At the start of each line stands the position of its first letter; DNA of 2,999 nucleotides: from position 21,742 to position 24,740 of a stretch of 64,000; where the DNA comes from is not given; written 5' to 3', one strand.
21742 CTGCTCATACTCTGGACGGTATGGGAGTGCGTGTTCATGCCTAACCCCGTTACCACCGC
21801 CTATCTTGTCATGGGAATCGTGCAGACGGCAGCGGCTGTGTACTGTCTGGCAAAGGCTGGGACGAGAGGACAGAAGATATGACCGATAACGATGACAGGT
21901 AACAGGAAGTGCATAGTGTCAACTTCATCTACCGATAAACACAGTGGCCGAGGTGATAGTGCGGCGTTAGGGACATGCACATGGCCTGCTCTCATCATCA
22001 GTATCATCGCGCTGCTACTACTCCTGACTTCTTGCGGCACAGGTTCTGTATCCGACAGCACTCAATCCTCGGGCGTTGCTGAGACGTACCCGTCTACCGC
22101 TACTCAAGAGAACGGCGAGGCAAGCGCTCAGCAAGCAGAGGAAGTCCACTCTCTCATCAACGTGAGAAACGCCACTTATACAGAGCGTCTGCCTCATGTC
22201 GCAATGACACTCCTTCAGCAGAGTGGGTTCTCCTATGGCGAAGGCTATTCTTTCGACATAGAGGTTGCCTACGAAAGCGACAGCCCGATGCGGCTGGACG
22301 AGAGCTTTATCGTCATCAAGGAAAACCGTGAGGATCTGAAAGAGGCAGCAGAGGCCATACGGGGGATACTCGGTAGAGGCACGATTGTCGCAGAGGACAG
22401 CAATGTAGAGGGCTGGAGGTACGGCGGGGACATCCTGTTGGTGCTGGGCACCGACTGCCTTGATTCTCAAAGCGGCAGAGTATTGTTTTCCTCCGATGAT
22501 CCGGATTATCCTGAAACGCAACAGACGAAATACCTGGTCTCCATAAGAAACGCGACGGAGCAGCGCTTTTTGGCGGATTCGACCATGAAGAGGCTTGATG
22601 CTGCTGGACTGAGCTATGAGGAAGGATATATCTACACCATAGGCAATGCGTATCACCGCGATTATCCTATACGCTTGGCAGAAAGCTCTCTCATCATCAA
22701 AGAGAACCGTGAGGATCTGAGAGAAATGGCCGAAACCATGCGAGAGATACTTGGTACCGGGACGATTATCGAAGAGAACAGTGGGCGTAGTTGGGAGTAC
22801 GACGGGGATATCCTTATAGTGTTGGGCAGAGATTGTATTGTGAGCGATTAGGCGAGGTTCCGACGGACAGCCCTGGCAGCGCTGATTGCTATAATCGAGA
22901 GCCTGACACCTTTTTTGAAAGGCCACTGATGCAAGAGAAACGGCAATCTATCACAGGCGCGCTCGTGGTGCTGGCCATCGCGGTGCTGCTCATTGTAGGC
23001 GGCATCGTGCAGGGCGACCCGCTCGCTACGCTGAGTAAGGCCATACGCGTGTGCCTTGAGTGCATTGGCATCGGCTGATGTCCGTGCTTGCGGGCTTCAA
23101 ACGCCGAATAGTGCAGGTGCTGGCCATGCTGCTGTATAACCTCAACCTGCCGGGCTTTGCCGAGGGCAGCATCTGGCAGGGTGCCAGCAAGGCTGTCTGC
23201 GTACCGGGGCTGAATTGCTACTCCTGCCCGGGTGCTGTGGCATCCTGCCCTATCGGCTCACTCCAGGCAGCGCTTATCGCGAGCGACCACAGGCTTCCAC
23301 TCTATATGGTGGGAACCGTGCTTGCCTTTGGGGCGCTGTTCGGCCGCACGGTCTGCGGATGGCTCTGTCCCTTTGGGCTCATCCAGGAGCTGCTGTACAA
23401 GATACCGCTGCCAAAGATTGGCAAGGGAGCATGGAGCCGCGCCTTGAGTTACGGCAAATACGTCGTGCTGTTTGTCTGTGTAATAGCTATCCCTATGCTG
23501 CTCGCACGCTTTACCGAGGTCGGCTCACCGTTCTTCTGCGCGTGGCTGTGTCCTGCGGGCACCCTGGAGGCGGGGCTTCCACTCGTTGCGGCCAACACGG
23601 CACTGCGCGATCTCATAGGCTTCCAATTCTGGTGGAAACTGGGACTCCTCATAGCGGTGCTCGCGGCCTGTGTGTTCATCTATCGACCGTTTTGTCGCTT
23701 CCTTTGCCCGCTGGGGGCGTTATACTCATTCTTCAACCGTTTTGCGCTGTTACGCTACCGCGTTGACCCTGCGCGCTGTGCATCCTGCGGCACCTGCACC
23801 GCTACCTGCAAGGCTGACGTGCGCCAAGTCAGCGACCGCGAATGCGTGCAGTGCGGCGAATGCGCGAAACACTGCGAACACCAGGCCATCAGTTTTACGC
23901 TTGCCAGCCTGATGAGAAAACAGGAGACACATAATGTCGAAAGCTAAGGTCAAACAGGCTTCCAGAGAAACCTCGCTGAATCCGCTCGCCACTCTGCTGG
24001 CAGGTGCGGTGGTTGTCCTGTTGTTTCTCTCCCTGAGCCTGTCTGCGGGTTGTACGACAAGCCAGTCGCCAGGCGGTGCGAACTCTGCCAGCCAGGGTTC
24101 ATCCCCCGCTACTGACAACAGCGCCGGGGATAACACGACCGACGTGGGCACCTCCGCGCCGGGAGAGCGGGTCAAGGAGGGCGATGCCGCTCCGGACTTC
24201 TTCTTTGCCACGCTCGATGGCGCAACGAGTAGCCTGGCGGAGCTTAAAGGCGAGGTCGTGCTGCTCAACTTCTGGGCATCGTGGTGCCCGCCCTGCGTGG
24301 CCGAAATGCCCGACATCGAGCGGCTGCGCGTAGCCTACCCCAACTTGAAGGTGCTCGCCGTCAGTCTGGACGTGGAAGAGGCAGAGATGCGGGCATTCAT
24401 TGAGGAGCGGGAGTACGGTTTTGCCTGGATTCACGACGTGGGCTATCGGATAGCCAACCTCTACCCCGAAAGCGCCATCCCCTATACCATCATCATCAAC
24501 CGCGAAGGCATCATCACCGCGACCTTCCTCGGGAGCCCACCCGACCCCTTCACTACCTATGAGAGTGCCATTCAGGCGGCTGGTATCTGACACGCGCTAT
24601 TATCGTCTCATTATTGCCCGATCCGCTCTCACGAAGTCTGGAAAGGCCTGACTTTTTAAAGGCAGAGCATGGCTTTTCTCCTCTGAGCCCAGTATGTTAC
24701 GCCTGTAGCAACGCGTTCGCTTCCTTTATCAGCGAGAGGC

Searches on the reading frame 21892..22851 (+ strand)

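Call 7: search_protein_families(library=pfam, proteins=[window:21892-22851:+], max_evalue=0.001)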
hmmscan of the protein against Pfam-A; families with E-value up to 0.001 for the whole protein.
window:21892-22851:+ (319 aa): 1 family
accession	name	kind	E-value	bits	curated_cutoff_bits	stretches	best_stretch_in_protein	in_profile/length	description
PF13399.11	LytR_C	-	4.8e-11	43.9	22.2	1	216-314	4-85/86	LytR cell envelope-related transcriptional attenuator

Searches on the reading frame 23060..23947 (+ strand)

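Call 3: search_protein_families(library=pfam, proteins=[window:23060-23947:+], max_evalue=0.01)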
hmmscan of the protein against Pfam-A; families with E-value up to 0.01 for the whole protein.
window:23060-23947:+ (295 aa): 7 families
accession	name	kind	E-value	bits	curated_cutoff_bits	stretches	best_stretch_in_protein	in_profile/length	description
PF12801.12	Fer4_5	-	1.6e-19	70.1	22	2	82-122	7-47/48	4Fe-4S binding domain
PF00037.32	Fer4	-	3.2e-06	27.2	21.1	1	260-278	6-24/24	4Fe-4S binding domain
PF12838.12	Fer4_7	-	6.4e-06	27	27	1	262-280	2-20/52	4Fe-4S dicluster domain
PF25160.1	LdpA_Fe-S-bd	-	0.00022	21.4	27.6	0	212-252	9-40/49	LdpA Fe-S cluster-binding domain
PF12837.12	Fer4_6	-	0.00034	20.8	25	1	262-277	9-24/24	4Fe-4S binding domain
PF14697.11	Fer4_21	-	0.0016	19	35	1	257-285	3-34/59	4Fe-4S dicluster domain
PF13187.11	Fer4_9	-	0.0067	16.9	27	0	239-277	1-52/52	4Fe-4S dicluster domain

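Call 4: search_protein_families(library=ncbifam, proteins=[window:23060-23947:+], max_evalue=0.01)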
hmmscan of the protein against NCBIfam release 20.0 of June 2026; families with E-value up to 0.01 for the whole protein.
window:23060-23947:+ (295 aa): 12 families
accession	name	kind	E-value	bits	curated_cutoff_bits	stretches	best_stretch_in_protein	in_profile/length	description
TIGR02163.1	napH_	subfamily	4.1e-15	56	213.05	1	187-280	150-254/255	NapH/MauN family ferredoxin-type protein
NF007013.0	PRK09477.1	equivalog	4.1e-12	45.8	234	1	186-282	172-279/286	quinol dehydrogenase ferredoxin subunit NapH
NF046105.1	TransRegNosR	equivalog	5.1e-07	28.4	1000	1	92-115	493-517/680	transcriptional regulator NosR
NF058577.1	FdxA_fam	equivalog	1.1e-06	28.8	65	2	260-278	7-25/52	4Fe-4S ferredoxin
NF007382.0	PRK09898.1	equivalog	3.9e-06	26.5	213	1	203-277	122-198/208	ferredoxin-like protein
NF038196.1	ferrodoxin_EFR1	subfamily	0.00017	21.7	75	1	232-281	179-233/242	EFR1 family ferrodoxin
NF045874.1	Vhu_polyferre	exception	0.00022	20.1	600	1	200-279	28-106/381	F420-non-reducing hydrogenase associated-polyferredoxin VhuB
TIGR02700.1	flavo_MJ0208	hypoth_equivalog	0.00043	19.6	251.35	1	231-293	141-212/234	dihydromethanopterin reductase (acceptor)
NF005503.0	PRK07118.1-2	equivalog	0.002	17.4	252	0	212-252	146-181/292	RnfABCDGE type electron transport complex subunit B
NF043039.1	HgcAB_like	equivalog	0.0021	17.7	285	1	134-278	192-350/350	HgcAB-like fusion protein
TIGR03287.1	methan_mark_16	hypoth_equivalog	0.0021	16.6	363.95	1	231-284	295-354/391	methanogenesis marker 16 metalloprotein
TIGR04395.1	cutC_activ_rSAM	equivalog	0.0038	16.5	360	1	237-279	53-105/309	choline TMA-lyase-activating enzyme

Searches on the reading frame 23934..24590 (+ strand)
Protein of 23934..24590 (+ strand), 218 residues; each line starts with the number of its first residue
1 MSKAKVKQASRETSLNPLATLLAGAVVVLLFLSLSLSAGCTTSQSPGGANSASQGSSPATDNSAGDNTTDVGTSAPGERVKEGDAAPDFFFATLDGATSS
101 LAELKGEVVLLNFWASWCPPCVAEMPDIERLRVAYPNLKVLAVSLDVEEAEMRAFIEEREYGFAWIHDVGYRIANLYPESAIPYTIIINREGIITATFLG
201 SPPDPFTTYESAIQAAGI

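Call 3: search_protein_families(library=pfam, proteins=[window:23934-24590:+], max_evalue=0.01)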
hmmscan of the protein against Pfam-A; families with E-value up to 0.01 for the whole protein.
window:23934-24590:+ (218 aa): 5 families
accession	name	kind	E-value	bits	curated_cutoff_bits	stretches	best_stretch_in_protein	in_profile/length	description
PF00578.27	AhpC-TSA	-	1.7e-23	83.3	26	1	83-196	2-123/124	AhpC/TSA family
PF08534.16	Redoxin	-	1.7e-20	73.7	26.6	1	81-212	1-147/148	Redoxin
PF13905.12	Thioredoxin_8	-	7.8e-12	45.8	27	1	106-193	1-93/94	Thioredoxin-like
PF00085.26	Thioredoxin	-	1.5e-06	28.6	23.5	1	106-152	18-63/103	Thioredoxin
PF14595.12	Thioredoxin_9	-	0.0023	18.3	25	0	103-157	38-92/129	Thioredoxin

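Call 4: search_protein_families(library=ncbifam, proteins=[window:23934-24590:+], max_evalue=0.01)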
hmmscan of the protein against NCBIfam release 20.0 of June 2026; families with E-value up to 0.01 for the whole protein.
window:23934-24590:+ (218 aa): 15 families
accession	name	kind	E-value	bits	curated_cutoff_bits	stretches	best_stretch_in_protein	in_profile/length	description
NF002854.0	PRK03147.1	subfamily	1.1e-25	90.6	170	1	77-200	33-158/176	thiol-disulfide oxidoreductase ResA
NF047696.1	ThlDiSintTplARhiz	equivalog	1.1e-16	61.2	230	1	53-160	44-154/219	thiol:disulfide interchange protein TlpA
NF041054.1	WAxxUGC_long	equivalog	5.8e-15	55.4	300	1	67-195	65-195/354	ResA-like WAxxUGC motif-containing protein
NF041202.1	StoA_CxxC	exception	7.9e-13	48.6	210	1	84-200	31-150/163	endospore biogenesis thiol-disulfide oxidoreductase StoA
TIGR00385.1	dsbE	subfamily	7.1e-11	42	123.15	1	86-198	40-154/173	DsbE family thiol:disulfide interchange protein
TIGR02661.1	MauD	equivalog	6.8e-07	28.9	188.6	1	83-199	49-164/189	methylamine dehydrogenase accessory protein MauD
TIGR01068.1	thioredoxin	equivalog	8.2e-07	29.1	96.8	1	106-151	14-58/101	thioredoxin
NF011941.0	PRK15412.1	equivalog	5.4e-06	26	359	1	81-195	40-156/185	thiol:disulfide interchange protein DsbE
NF047697.1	ThioredTrxAClost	equivalog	8.6e-06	25.9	140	1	106-159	17-68/105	thioredoxin TrxA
NF010625.0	PRK14018.1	equivalog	1.7e-05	23.5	522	1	104-145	54-97/521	bifunctional peptide-methionine (S)-S-oxide reductase MsrA/peptide-methionine (R)-S-oxide reductase MsrB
NF006960.0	PRK09437.1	equivalog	3.6e-05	23.7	140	1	80-175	4-101/156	thioredoxin-dependent thiol peroxidase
NF001808.0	PRK00522.1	equivalog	0.00094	18.6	123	1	76-153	14-92/167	thiol peroxidase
NF008229.0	PRK10996.1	equivalog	0.0012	18.5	125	1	106-131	52-77/141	thioredoxin TrxC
TIGR02740.1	TraF-like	hypoth_equivalog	0.0021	17.4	232.25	1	100-148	163-210/276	TraF-like protein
NF038285.1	deiodinase_rel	hypoth_equivalog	0.0034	16.9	250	1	65-137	163-235/347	deiodinase family protein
